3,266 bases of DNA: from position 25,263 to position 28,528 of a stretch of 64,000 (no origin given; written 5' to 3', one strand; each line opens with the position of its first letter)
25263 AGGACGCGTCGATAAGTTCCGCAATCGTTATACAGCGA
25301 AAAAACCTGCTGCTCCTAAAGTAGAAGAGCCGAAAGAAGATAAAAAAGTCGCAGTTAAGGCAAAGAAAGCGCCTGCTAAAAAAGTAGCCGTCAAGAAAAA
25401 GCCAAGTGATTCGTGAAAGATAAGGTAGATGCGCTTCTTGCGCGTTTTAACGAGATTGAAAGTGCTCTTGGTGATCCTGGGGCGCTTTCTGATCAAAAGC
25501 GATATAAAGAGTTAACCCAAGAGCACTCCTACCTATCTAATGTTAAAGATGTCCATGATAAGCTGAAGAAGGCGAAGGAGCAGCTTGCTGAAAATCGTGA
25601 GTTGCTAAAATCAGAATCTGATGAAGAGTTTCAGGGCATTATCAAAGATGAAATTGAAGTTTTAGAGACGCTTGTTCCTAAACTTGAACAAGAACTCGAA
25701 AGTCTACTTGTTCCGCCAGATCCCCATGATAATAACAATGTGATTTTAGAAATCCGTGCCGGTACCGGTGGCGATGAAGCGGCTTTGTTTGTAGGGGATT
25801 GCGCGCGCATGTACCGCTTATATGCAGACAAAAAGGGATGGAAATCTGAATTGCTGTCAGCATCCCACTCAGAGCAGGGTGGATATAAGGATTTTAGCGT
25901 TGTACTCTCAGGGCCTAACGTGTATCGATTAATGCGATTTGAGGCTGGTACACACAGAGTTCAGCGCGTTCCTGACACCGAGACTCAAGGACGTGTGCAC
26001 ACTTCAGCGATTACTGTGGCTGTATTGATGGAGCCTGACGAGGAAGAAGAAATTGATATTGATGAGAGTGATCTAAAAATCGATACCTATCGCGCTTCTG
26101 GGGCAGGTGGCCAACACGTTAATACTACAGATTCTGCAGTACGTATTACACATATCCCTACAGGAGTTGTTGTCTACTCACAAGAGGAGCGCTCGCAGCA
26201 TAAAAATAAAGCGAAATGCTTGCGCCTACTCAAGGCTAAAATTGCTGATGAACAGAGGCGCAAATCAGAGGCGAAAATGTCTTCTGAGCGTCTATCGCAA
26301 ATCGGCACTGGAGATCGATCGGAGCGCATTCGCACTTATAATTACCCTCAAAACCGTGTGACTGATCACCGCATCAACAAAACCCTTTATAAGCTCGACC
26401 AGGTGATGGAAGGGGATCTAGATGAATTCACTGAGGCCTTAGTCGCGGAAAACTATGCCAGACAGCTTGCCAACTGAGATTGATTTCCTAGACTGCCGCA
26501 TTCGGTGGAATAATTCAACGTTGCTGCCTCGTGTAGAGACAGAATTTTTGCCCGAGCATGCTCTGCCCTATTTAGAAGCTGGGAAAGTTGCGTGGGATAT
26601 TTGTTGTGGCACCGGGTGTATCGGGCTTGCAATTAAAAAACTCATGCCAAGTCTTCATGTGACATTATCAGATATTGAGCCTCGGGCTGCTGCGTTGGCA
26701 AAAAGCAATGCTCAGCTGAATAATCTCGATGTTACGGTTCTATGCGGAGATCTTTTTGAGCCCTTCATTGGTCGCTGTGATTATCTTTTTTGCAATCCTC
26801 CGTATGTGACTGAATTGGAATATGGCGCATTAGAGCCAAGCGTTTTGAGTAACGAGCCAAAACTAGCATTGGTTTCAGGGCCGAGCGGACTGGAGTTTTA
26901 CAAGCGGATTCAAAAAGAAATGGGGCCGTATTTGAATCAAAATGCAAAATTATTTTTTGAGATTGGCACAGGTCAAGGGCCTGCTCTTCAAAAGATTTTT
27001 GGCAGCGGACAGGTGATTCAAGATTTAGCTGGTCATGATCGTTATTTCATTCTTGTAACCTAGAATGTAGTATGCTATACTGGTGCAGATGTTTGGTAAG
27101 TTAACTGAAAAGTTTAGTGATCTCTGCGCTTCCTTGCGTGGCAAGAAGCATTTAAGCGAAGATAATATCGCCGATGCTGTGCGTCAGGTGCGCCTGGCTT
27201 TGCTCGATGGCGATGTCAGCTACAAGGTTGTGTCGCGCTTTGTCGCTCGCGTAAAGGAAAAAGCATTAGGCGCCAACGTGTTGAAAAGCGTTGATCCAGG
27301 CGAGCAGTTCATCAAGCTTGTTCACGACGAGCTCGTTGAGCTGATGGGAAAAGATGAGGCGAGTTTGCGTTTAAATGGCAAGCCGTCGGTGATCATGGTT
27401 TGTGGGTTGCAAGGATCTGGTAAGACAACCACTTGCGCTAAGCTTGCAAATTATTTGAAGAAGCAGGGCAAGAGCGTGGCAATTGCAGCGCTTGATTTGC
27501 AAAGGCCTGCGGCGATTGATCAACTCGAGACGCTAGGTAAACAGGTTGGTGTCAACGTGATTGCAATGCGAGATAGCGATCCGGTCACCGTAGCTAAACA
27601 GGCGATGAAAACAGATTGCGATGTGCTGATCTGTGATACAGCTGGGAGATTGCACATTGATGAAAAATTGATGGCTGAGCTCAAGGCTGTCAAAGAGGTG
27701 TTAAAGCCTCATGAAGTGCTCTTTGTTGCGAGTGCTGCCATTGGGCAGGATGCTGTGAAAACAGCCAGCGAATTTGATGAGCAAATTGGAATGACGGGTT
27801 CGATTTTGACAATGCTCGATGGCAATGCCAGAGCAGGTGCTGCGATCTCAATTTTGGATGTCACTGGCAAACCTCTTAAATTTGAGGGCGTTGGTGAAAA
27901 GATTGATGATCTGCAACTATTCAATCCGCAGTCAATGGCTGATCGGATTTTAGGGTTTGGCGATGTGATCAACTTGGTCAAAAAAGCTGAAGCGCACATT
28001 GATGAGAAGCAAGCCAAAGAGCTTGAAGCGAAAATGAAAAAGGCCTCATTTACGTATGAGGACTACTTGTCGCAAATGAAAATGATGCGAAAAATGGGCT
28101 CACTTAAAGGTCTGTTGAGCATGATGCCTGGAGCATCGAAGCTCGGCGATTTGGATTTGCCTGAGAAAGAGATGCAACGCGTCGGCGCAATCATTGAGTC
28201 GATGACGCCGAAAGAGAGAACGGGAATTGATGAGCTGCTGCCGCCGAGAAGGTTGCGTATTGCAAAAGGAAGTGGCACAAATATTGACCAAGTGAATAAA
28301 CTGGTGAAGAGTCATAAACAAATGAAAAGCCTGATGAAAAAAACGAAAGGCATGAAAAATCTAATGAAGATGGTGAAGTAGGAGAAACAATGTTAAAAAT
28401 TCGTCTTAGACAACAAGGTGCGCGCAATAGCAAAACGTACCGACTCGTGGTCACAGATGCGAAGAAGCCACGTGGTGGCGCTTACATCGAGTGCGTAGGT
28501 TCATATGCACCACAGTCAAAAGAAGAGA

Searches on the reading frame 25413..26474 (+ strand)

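Call 73: search_protein_families(library=pfam, proteins=[window:25413-26474:+], max_evalue=0.0001)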
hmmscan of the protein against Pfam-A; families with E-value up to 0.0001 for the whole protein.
window:25413-26474:+ (354 aa): 2 families
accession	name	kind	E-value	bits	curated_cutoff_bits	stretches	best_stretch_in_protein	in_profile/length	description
PF03462.23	PCRF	-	5.3e-67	225.8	24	1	10-202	3-194/194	PCRF domain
PF00472.26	RF-1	-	7.1e-44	148.9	35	1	211-320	2-116/116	RF-1 domain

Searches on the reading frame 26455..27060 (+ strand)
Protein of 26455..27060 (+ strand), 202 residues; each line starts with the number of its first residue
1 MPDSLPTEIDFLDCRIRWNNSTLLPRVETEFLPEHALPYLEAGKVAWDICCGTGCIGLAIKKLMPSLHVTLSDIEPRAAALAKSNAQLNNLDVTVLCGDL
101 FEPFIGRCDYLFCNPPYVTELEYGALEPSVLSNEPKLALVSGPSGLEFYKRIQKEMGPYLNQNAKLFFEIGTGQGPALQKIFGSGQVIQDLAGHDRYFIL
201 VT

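Call 73: search_protein_families(library=pfam, proteins=[window:26455-27060:+], max_evalue=0.0001)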
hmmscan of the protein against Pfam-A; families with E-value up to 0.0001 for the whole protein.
window:26455-27060:+ (202 aa): 5 families
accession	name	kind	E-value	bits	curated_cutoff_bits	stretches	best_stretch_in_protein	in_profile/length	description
PF05175.20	MTS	-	1.7e-15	57.5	23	1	38-122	28-113/170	Methyltransferase small domain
PF13649.12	Methyltransf_25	-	1.5e-07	32.5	27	1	48-102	3-57/97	Methyltransferase domain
PF13847.12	Methyltransf_31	-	5.1e-06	26.7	27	1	42-114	3-81/145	Methyltransferase domain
PF10294.15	Methyltransf_16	-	5.5e-05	23.4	21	1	49-91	53-96/174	Lysine methyltransferase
PF08242.18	Methyltransf_12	-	7.5e-05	23.8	30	0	48-113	2-71/98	Methyltransferase domain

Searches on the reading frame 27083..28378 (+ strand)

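Call 73: search_protein_families(library=pfam, proteins=[window:27083-28378:+], max_evalue=0.0001)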
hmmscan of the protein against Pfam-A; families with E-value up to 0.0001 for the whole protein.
window:27083-28378:+ (432 aa): 7 families
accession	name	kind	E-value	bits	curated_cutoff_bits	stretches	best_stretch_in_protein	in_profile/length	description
PF00448.28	SRP54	-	1.4e-71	240.7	22.7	1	101-291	1-196/196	SRP54-type protein, GTPase domain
PF02978.25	SRP_SPB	-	3.5e-29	101.4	27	1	322-418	1-91/91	Signal peptide binding domain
PF02881.24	SRP54_N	-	4.3e-18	65.7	22.4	1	7-84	1-75/75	SRP54-type protein, helical bundle domain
PF01656.29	CbiA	-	2.3e-07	31.3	25.4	1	111-266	9-54/125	CobQ/CobB/MinD/ParA nucleotide binding domain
PF13401.12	AAA_22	-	5.6e-07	30.4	27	1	101-205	5-109/130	AAA domain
PF03308.22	MeaB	-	5e-05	22.9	23.1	0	97-139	29-71/273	Methylmalonyl Co-A mutase-associated GTPase MeaB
PF13604.12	AAA_30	-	6.8e-05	23.1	27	0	102-207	19-109/191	AAA domain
